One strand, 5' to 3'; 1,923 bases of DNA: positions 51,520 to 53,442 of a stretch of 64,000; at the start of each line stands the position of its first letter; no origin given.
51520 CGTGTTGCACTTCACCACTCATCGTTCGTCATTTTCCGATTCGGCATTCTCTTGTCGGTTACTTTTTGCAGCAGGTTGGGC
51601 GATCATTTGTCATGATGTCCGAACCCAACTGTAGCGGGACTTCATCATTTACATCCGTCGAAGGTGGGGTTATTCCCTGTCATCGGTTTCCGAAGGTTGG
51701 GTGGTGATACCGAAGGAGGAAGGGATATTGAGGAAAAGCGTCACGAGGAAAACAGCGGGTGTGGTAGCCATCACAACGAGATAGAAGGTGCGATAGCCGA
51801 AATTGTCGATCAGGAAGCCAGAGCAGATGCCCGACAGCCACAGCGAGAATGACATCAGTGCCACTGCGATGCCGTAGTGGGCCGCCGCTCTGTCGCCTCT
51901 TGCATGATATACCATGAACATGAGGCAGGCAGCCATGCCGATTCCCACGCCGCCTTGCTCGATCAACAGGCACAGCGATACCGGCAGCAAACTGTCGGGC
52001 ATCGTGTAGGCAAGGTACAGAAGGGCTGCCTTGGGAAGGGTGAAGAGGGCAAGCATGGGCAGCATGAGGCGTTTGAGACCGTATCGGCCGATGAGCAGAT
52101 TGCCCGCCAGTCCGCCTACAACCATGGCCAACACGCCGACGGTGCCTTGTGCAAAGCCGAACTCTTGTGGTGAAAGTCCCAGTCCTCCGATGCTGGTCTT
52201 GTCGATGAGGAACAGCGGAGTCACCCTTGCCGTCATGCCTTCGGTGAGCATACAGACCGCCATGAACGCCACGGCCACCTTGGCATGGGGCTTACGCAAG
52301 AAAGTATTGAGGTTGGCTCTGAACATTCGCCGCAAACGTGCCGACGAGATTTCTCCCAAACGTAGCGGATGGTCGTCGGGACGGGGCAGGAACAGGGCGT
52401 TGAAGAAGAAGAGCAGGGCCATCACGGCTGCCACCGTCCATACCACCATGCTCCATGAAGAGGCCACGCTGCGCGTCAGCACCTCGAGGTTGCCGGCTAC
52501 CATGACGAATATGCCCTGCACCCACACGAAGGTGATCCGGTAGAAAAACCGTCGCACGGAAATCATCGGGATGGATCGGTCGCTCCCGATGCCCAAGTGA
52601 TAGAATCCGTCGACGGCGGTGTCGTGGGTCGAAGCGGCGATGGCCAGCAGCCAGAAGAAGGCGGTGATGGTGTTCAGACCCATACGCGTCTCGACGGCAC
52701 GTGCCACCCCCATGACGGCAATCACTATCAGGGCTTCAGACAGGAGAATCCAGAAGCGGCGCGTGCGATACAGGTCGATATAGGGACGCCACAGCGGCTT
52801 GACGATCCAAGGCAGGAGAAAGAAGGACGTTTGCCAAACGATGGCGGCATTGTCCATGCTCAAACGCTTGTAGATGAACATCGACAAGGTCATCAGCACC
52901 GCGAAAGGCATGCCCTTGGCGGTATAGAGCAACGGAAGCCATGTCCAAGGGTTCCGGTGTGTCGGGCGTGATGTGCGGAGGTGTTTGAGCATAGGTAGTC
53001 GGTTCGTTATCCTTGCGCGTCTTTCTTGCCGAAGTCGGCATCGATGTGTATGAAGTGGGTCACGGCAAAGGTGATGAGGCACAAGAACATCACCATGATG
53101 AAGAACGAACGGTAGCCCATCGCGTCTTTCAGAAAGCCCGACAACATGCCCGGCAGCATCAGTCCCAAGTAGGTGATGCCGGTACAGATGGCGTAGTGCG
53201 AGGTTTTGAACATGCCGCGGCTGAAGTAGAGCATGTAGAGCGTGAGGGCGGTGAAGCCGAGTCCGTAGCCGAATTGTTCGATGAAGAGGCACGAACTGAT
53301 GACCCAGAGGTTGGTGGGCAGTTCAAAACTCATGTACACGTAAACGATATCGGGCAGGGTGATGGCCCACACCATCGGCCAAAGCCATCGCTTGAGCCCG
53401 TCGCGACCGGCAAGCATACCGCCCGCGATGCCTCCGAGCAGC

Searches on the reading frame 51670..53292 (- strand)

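Call 87: search_protein_families(library=pfam, proteins=[window:51670-53292:-], max_evalue=0.00001)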
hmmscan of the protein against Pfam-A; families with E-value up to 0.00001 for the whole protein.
window:51670-53292:- (540 aa): 1 family
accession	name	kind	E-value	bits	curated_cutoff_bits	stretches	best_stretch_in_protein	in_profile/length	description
PF07690.21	MFS_1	-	9.9e-10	38.3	33.4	1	368-521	24-172/347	Major Facilitator Superfamily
